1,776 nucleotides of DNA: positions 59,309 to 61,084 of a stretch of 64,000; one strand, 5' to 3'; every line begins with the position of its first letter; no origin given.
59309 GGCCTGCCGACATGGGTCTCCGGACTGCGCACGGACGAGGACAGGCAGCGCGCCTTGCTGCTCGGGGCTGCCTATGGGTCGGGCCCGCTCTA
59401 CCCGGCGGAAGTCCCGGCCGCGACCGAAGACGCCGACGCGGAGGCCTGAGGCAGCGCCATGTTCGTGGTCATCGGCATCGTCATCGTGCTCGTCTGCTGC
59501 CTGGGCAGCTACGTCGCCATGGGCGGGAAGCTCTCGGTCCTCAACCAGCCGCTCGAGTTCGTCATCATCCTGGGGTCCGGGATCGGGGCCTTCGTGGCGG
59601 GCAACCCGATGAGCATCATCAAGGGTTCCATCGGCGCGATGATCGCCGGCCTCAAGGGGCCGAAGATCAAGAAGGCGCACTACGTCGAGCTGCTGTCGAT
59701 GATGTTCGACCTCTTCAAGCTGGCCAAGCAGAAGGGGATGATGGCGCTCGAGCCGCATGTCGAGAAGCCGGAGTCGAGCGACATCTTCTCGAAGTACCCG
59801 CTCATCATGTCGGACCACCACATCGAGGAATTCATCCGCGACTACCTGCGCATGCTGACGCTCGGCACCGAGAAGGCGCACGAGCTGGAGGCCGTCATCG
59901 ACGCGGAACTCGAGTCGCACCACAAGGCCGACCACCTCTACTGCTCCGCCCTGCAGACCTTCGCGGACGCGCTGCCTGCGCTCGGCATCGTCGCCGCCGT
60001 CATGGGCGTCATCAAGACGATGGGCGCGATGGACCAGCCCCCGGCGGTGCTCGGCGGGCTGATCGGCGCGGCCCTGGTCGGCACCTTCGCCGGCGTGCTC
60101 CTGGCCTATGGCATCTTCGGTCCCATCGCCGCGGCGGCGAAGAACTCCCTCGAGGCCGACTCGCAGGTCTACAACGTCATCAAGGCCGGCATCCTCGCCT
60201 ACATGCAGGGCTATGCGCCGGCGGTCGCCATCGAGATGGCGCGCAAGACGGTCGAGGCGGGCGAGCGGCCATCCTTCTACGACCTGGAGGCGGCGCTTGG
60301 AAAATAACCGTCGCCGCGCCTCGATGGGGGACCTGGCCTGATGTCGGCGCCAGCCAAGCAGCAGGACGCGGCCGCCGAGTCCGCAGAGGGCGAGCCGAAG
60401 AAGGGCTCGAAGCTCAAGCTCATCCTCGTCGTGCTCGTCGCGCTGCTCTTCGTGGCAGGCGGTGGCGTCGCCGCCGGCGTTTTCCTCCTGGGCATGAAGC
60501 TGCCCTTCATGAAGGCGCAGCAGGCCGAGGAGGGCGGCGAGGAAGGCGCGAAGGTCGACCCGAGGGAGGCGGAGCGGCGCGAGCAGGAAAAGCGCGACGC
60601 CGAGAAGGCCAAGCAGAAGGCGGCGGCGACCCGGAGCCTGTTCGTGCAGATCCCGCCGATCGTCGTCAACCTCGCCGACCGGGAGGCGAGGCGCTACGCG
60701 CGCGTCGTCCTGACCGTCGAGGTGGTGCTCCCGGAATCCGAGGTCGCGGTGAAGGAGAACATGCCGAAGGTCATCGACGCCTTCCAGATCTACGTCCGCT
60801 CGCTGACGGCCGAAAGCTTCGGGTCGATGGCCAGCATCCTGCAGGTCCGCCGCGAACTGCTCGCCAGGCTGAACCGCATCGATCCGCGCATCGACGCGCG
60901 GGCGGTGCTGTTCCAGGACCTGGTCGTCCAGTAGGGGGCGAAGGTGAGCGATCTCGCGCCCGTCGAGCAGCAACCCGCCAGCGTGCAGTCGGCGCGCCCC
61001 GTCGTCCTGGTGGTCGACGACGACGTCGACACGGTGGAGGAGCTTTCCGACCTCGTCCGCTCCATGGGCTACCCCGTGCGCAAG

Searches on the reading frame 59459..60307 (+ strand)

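Call 4: search_protein_families(library=pfam, proteins=[window:59459-60307:+], max_evalue=0.1)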
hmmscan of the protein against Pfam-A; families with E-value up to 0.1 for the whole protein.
window:59459-60307:+ (282 aa): 2 families
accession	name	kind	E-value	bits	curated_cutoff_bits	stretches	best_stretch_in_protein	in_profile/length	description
PF20560.3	MotA_N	-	1.2e-28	99.6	27.3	1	4-93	1-91/91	Motility protein A N-terminal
PF01618.21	MotA_ExbB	-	2.8e-13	50.2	22.9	1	120-234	4-121/127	MotA/TolQ/ExbB proton channel family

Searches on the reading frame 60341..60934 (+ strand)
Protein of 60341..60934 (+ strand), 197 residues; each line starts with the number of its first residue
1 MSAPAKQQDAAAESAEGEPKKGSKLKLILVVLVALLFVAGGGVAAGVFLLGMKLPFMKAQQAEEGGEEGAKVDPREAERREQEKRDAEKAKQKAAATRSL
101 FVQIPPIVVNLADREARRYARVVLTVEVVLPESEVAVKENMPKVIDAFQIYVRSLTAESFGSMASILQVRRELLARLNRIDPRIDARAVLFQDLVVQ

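Call 4: search_protein_families(library=pfam, proteins=[window:60341-60934:+], max_evalue=0.1)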
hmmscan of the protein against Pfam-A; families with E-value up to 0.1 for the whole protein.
window:60341-60934:+ (197 aa): 3 families
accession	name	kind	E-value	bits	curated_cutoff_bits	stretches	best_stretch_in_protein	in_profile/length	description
PF03748.19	FliL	-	4.6e-15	56.4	24.6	1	101-197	1-103/103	Flagellar basal body-associated protein FliL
PF17220.8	DUF5137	-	0.042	15.1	25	0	146-166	32-52/78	Protein of unknown function (DUF5137)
PF14283.11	CD1107-like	-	0.074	13.4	26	0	3-44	108-148/158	Mobile element protein CD1107-like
